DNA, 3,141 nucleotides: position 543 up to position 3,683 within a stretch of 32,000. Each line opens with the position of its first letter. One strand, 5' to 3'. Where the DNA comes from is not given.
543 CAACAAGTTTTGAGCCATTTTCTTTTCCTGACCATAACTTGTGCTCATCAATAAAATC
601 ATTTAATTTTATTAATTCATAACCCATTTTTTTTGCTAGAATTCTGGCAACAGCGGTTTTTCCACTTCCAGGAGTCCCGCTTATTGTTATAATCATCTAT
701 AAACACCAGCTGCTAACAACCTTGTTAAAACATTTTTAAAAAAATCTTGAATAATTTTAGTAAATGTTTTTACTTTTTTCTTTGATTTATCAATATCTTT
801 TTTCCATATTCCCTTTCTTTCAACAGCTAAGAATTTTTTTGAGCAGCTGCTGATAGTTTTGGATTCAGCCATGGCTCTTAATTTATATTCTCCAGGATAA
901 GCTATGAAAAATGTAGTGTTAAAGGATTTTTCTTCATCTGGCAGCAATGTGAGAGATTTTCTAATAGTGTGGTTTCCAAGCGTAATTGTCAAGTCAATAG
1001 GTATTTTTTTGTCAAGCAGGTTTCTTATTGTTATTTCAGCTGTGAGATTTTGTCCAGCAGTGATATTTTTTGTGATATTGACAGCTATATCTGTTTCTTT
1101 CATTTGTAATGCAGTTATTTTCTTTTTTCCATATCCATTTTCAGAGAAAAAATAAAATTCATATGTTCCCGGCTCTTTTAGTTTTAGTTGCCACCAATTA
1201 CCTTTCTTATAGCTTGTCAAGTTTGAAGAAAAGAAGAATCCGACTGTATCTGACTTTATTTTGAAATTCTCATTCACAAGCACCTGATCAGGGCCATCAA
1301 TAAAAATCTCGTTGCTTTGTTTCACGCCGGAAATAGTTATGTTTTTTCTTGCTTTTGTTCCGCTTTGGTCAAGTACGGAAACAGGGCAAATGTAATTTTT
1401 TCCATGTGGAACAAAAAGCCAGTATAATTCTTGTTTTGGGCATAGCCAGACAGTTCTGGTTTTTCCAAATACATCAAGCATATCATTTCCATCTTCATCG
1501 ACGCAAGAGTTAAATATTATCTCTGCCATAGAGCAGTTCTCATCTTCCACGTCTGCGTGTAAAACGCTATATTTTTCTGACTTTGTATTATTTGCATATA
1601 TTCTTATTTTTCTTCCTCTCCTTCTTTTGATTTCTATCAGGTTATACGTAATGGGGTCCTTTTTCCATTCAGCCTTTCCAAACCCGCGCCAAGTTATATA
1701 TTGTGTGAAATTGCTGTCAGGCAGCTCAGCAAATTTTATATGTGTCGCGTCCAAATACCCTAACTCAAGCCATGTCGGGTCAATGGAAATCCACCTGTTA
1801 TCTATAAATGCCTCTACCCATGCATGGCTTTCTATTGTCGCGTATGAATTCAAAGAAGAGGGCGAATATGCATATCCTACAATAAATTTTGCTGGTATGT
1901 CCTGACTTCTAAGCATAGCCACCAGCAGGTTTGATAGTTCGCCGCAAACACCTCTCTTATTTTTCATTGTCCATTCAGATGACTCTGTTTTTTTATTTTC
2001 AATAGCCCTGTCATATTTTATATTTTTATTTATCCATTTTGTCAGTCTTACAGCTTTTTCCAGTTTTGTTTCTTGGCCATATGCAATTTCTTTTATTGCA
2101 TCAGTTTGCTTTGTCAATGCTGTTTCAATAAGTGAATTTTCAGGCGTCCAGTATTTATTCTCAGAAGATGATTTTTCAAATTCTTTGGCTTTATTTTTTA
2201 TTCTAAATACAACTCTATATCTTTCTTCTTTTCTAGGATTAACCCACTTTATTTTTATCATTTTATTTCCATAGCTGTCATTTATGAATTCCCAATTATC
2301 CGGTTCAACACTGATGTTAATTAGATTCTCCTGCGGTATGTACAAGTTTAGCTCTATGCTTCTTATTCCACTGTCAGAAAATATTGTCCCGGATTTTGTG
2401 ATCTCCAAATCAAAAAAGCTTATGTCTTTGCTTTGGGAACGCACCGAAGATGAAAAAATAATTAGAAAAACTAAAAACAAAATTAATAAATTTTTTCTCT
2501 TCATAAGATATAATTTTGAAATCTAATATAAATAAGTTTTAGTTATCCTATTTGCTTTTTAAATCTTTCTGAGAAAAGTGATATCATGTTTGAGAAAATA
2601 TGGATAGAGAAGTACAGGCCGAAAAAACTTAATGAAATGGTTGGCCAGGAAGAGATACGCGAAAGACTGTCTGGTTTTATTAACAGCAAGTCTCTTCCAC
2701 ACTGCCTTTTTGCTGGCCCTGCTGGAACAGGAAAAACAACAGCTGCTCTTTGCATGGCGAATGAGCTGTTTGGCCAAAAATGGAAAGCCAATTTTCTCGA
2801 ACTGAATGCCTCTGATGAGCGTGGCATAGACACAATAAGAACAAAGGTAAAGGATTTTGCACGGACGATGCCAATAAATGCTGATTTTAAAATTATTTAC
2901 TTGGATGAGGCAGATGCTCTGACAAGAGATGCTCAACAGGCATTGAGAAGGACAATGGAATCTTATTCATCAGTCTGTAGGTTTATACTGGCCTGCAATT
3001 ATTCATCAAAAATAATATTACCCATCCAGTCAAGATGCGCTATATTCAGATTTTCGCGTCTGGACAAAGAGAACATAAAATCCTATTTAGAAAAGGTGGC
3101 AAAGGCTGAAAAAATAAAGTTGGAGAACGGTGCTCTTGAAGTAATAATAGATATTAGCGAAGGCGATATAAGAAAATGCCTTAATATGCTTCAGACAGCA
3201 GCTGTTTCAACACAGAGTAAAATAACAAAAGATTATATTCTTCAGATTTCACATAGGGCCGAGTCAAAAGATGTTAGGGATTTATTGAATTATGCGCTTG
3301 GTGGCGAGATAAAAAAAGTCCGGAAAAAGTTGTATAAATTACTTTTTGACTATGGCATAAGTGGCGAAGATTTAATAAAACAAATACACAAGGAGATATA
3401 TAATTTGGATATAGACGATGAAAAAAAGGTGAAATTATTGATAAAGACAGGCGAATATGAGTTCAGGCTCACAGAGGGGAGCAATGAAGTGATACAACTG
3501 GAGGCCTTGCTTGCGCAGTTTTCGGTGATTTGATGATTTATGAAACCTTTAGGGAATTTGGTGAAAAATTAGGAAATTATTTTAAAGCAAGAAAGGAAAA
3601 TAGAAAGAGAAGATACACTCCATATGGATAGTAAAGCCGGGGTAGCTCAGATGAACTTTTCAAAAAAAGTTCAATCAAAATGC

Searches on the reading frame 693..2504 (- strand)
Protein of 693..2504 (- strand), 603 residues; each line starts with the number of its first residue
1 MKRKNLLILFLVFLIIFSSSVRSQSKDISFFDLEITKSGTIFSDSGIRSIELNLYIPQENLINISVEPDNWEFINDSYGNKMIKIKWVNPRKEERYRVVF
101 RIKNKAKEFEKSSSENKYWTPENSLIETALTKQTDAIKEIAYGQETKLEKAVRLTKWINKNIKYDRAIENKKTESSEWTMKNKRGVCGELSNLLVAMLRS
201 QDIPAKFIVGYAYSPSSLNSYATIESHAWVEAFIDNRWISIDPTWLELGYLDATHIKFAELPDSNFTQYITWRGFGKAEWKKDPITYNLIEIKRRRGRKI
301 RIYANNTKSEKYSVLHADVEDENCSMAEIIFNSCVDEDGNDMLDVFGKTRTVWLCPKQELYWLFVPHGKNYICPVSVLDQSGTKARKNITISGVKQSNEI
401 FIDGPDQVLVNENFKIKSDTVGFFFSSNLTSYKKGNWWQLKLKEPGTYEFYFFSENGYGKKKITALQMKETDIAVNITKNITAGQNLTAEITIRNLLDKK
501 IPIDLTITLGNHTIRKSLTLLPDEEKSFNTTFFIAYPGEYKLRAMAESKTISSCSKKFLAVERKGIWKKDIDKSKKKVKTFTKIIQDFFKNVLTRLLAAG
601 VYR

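Call 9: search_protein_families(library=pfam, proteins=[window:693-2504:-])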
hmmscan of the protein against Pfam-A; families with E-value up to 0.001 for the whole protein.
window:693-2504:- (603 aa): 2 families
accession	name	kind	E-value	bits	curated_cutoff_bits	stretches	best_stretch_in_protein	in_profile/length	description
PF01841.26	Transglut_core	-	5.1e-26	91.5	23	1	138-243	5-108/108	Transglutaminase-like superfamily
PF04473.18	DUF553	-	1.7e-06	27.9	20.5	1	144-242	12-112/140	Transglutaminase-like domain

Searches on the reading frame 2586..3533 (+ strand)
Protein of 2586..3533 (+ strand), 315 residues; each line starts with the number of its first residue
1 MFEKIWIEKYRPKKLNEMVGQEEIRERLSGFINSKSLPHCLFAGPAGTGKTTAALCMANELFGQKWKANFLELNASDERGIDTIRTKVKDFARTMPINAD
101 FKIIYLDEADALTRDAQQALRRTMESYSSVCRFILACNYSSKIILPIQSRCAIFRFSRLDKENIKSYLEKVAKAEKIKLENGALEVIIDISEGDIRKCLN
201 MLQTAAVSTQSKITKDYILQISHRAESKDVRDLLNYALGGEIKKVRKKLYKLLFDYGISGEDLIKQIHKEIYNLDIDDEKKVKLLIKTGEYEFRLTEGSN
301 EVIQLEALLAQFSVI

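Call 19: search_protein_families(library=pfam, proteins=[window:2586-3533:+])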
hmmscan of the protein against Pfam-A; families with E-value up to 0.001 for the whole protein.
window:2586-3533:+ (315 aa): 15 families
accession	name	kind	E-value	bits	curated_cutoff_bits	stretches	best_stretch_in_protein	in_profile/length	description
PF08542.16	Rep_fac_C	-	3.9e-22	78.9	23.6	1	227-311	3-88/88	Replication factor C C-terminal domain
PF00004.35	AAA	-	3.4e-16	60.3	21.2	1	41-156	2-128/131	ATPase family associated with various cellular activities (AAA)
PF13177.12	DNA_pol3_delta2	-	2.9e-13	50.5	27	1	79-159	81-160/161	DNA polymerase III, delta subunit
PF25361.1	AAA_lid_RFC1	-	1.2e-11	44.4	34.9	1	162-211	2-51/59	RFC1-like, AAA+ ATPase lid domain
PF21960.2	RCF1-5-like_lid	-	4.2e-10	39.9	27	1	167-207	2-43/43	RCF1/5-like, AAA+ ATPase lid domain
PF05496.18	RuvB_N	-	8.1e-10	39.1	27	1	11-127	2-111/159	Holliday junction DNA helicase RuvB P-loop domain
PF16193.11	AAA_assoc_2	-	2.1e-07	31.6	34.3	1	175-223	3-56/81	AAA C-terminal domain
PF25199.1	nSTAND_NTPase5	-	2.9e-07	30.9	34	1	24-139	28-134/145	Novel STAND NTPase 5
PF03215.21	Rad17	-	2.2e-05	24.9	23.8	1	4-111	7-119/186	Rad17 P-loop domain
PF13173.12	AAA_14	-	0.00012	22.6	27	1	41-136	6-96/129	AAA domain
PF13401.12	AAA_22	-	0.00016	22.4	27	0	40-88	8-54/130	AAA domain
PF01078.27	Mg_chelatase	-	0.0002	21.3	20.3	0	15-74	2-58/207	Magnesium chelatase, subunit ChlI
PF06068.19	TIP49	-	0.00045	19.9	23.8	0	15-77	23-87/347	TIP49 P-loop domain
PF13191.12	AAA_16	-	0.00052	21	32.6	0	19-65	3-52/167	AAA ATPase domain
PF22608.2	DNAX_ATPase_lid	-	0.00061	20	27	0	164-203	2-41/49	DNA polymerase III clamp loader subunit, ATPase lid domain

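Call 21: list_cluster_members(proteins=[window:2586-3533:+, window:11435-12376:-, window:13025-13915:-, window:24383-25066:+])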
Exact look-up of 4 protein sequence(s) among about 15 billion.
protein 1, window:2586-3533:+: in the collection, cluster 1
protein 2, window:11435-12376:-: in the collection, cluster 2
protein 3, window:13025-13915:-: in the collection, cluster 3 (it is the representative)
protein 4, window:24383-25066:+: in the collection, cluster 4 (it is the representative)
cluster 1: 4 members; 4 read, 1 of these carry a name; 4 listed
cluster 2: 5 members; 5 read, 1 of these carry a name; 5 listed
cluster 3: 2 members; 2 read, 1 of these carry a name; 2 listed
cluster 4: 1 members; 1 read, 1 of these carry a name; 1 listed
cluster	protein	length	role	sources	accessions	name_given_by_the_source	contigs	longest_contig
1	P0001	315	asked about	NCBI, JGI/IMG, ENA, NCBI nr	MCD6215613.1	MAG: replication factor C small subunit [Candidatus Aenigmarchaeota archaeon] | replication factor C small subunit [Candidatus Aenigmarchaeota archaeon]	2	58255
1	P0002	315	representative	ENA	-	-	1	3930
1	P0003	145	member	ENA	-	-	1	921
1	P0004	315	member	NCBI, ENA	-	-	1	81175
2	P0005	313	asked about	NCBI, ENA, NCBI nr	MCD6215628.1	MAG: formylmethanofuran--tetrahydromethanopterin formyltransferase [Candidatus ... | formylmethanofuran--tetrahydromethanopterin formyltransferase [Candidatus Aenigmarchaeota ...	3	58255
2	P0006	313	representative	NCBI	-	-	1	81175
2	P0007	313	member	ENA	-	-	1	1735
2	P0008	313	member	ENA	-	-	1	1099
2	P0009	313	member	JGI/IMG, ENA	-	-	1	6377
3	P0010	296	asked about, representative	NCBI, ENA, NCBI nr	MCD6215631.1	MAG: ribose-phosphate diphosphokinase [Candidatus Aenigmarchaeota archaeon] | ribose-phosphate diphosphokinase [Candidatus Aenigmarchaeota archaeon]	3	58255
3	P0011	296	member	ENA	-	-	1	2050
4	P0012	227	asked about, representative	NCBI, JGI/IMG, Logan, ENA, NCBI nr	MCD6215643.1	MAG: ABC transporter ATP-binding protein [Candidatus Aenigmarchaeota archaeon] | ABC transporter ATP-binding protein [Candidatus Aenigmarchaeota archaeon]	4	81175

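Call 48: find_encoding_contigs(protein=window:2586-3533:+, flank=1500, max_places=8)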
Protein window:2586-3533:+ (315 aa): 4 contigs read that carry it; 3 places shown.
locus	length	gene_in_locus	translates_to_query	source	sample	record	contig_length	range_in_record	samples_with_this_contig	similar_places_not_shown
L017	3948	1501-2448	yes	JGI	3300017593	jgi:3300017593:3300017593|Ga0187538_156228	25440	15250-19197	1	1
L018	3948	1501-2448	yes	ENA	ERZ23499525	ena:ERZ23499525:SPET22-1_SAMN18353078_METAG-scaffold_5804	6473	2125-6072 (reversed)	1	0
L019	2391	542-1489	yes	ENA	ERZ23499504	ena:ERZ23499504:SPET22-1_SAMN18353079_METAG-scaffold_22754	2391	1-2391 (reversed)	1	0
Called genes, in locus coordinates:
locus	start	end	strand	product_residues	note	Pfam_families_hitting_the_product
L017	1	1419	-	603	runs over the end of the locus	PF04473:DUF553 (weak), PF01841:Transglut_core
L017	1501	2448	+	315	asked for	PF05496:RuvB_N, PF25199:nSTAND_NTPase5 (weak), PF00004:AAA, PF13177:DNA_pol3_delta2, PF21960:RCF1-5-like_lid, PF25361:AAA_lid_RFC1, PF16193:AAA_assoc_2 (weak), PF08542:Rep_fac_C, +1 more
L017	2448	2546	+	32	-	-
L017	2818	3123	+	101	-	-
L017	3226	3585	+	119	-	-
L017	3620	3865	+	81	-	-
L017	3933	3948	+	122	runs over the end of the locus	-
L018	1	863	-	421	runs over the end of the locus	?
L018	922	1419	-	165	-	-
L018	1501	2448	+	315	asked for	PF05496:RuvB_N, PF25199:nSTAND_NTPase5 (weak), PF00004:AAA, PF13177:DNA_pol3_delta2, PF21960:RCF1-5-like_lid, PF25361:AAA_lid_RFC1, PF16193:AAA_assoc_2 (weak), PF08542:Rep_fac_C, +1 more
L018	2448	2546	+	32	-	-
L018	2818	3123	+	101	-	-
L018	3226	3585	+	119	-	-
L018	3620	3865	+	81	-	-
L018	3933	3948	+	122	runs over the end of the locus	-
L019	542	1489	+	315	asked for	PF05496:RuvB_N, PF25199:nSTAND_NTPase5 (weak), PF00004:AAA, PF13177:DNA_pol3_delta2, PF21960:RCF1-5-like_lid, PF25361:AAA_lid_RFC1, PF16193:AAA_assoc_2 (weak), PF08542:Rep_fac_C, +1 more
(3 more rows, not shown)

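Call 50: find_encoding_contigs(protein=P0004, flank=5000, max_places=4)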
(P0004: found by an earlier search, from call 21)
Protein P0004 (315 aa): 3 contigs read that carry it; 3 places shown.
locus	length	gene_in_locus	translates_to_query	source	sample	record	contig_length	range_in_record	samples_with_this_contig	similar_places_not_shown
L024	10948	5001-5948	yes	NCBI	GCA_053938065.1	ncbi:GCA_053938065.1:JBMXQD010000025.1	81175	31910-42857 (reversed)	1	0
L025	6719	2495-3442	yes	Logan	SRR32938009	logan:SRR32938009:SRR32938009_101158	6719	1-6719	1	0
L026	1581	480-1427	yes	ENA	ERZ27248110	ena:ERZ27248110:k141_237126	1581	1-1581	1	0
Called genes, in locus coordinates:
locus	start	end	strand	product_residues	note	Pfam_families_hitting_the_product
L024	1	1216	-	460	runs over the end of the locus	PF02881:SRP54_N, PF06414:Zeta_toxin (faint), PF13604:AAA_30 (weak), PF00448:SRP54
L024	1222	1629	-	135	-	PF02996:Prefoldin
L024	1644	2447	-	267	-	PF05569:Peptidase_M56 (weak), PF01435:Peptidase_M48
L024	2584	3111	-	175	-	PF00004:AAA (faint), PF01712:dNK (faint), PF13189:Cytidylate_kin2 (weak), PF13207:AAA_17, PF13238:AAA_18, PF13671:AAA_33 (faint), PF20720:nSTAND3 (faint), PF01202:SKI (faint)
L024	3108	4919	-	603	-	PF04473:DUF553 (weak), PF01841:Transglut_core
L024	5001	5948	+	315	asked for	PF03215:Rad17 (weak), PF05496:RuvB_N, PF25199:nSTAND_NTPase5 (weak), PF00004:AAA, PF13177:DNA_pol3_delta2, PF21960:RCF1-5-like_lid, PF25361:AAA_lid_RFC1, PF08542:Rep_fac_C, +1 more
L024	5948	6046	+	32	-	-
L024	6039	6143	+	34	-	-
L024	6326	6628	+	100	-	-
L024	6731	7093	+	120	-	-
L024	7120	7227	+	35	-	-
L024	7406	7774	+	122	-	-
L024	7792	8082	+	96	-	-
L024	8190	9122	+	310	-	-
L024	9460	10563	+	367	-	-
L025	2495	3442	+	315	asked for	PF03215:Rad17 (weak), PF05496:RuvB_N, PF25199:nSTAND_NTPase5 (weak), PF00004:AAA, PF13177:DNA_pol3_delta2, PF21960:RCF1-5-like_lid, PF25361:AAA_lid_RFC1, PF08542:Rep_fac_C, +1 more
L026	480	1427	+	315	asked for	PF03215:Rad17 (weak), PF05496:RuvB_N, PF25199:nSTAND_NTPase5 (weak), PF00004:AAA, PF13177:DNA_pol3_delta2, PF21960:RCF1-5-like_lid, PF25361:AAA_lid_RFC1, PF08542:Rep_fac_C, +1 more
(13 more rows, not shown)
